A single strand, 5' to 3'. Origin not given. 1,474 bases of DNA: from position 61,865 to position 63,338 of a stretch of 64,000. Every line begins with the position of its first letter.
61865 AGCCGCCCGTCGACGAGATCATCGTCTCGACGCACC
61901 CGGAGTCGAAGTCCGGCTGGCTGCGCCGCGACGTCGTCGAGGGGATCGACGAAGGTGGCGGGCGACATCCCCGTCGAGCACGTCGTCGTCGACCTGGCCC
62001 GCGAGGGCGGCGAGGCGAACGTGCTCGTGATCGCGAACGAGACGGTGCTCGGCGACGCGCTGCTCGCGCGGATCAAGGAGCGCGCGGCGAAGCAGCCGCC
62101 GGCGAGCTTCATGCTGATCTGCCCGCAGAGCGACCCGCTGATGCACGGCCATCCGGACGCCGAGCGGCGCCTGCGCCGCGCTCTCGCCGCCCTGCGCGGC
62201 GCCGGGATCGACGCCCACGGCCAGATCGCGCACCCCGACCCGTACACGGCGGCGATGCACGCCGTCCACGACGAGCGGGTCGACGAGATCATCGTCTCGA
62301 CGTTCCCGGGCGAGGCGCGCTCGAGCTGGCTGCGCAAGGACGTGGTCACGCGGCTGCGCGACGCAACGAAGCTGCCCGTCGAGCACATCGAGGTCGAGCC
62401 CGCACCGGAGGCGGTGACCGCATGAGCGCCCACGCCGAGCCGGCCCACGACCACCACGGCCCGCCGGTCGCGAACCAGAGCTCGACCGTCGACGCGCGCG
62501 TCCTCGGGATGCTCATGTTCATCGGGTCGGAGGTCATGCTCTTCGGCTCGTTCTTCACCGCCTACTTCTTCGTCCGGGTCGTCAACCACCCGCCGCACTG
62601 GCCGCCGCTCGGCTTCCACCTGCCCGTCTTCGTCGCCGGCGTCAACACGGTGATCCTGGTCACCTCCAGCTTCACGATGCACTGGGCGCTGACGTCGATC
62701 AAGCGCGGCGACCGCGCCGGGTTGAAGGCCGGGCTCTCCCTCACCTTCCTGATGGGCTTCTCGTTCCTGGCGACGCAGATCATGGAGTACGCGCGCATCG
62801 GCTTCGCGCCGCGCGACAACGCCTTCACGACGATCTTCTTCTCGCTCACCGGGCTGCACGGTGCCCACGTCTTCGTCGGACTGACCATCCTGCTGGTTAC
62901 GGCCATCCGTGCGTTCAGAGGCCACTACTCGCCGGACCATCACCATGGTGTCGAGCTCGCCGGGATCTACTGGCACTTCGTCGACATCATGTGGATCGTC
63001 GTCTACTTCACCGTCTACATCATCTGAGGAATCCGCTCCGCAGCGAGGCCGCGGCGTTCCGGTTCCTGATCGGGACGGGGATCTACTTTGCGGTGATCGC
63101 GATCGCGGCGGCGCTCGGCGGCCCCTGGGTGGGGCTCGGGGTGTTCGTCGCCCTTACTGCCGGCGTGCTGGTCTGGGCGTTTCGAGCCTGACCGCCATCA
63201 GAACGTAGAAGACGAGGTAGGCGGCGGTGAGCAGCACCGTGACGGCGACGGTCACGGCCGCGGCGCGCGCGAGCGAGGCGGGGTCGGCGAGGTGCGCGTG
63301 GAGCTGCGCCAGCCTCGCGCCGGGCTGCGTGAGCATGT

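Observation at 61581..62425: Uncharacterised internally duplicated gene translationally coupled between ctaD and ctaE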

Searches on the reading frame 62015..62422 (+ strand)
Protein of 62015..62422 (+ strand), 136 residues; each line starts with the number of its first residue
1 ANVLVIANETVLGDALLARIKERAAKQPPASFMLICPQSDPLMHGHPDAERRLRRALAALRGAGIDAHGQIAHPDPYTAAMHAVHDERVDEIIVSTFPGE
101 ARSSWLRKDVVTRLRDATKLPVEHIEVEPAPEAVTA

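Call 5: search_protein_families(library=pfam, proteins=[window:62015-62422:+], max_evalue=10)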
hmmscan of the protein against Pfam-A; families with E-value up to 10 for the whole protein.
seq(136 aa): 0 families

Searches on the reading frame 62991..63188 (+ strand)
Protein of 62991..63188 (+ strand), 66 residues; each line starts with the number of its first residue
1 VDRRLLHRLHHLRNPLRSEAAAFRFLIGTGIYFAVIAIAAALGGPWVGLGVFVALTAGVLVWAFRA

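Call 30: search_protein_families(library=pfam, proteins=[window:62991-63188:+], max_evalue=10)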
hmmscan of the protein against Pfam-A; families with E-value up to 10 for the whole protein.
seq(66 aa): 4 families
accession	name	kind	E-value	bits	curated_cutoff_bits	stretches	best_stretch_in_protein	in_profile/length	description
PF04116.19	FA_hydroxylase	-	0.068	14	31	1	5-61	28-84/132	Fatty acid hydroxylase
PF10003.15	DUF2244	-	0.64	10.2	27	1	20-66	10-55/138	Integral membrane protein (DUF2244)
PF19744.4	DUF6232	-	0.77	10.6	27.4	1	6-63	20-74/117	Family of unknown function (DUF6232)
PF05545.16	FixQ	-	3.1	8.2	29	1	47-65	13-31/49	Cbb3-type cytochrome oxidase component FixQ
